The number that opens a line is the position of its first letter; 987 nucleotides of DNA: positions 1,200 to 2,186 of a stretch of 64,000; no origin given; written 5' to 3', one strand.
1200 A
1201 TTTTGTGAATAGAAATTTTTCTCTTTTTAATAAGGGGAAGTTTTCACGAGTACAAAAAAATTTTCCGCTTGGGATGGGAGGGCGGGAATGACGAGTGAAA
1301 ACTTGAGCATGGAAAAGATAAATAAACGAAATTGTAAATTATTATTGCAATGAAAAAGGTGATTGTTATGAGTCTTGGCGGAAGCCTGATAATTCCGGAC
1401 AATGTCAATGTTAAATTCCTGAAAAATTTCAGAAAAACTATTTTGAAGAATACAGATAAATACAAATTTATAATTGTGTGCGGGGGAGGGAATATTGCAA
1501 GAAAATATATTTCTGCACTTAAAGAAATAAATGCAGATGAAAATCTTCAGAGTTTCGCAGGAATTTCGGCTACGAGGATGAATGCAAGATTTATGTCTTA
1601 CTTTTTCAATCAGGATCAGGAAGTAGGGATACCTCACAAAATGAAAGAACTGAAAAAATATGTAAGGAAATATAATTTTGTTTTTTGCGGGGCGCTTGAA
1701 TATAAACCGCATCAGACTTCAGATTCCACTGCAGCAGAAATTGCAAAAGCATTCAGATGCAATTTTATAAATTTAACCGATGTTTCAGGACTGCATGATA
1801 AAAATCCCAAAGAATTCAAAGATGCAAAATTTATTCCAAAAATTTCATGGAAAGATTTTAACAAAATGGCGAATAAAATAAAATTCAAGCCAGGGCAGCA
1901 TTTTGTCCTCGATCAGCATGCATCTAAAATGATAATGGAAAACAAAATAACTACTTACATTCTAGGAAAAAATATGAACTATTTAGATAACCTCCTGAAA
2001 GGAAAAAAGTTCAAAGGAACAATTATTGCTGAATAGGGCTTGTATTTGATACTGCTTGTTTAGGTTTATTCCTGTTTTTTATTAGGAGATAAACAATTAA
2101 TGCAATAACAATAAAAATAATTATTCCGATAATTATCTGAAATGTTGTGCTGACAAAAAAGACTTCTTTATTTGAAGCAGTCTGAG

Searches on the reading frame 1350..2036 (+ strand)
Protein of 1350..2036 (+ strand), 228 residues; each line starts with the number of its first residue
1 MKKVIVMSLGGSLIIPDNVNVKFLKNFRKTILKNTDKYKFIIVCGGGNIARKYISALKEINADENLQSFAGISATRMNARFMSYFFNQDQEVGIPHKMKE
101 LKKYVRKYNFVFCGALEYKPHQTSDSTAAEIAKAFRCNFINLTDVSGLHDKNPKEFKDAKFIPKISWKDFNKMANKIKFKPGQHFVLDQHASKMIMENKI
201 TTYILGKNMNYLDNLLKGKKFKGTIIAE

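Call 17: search_protein_families(library=ncbifam, proteins=[window:1350-2036:+])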
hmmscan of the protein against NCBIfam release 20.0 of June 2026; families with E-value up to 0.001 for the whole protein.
window:1350-2036:+ (228 aa): 9 families
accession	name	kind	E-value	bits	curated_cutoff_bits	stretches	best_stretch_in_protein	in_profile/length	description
TIGR02076.1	pyrH_arch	equivalog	3.8e-53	180.4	158.05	1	5-226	1-221/222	UMP kinase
TIGR02075.1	pyrH_bact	equivalog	2.7e-15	56.6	243.9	1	3-225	3-231/233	UMP kinase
NF040647.1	IPPK_Arch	equivalog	3.8e-11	42.7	120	1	125-226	155-259/259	isopentenyl phosphate kinase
NF040622.1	MfnE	equivalog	1.5e-07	31.3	300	1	6-220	3-204/211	[5-(aminomethyl)furan-3-yl]methyl phosphate kinase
NF006068.0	PRK08210.1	equivalog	2e-05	23.9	474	1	123-176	157-211/405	aspartate kinase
TIGR00656.1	asp_kin_monofn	equivalog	2.3e-05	23.6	402.25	1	124-175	160-212/407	aspartate kinase, monofunctional class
TIGR00657.1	asp_kinases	subfamily_domain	4.7e-05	22.6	208.7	1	124-175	194-246/442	aspartate kinase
TIGR00761.1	argB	equivalog_domain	0.00011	21.8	151.3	0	124-176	156-204/231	acetylglutamate kinase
NF006959.0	PRK09436.1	equivalog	0.00091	17.4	726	0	123-169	206-253/819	bifunctional aspartate kinase/homoserine dehydrogenase I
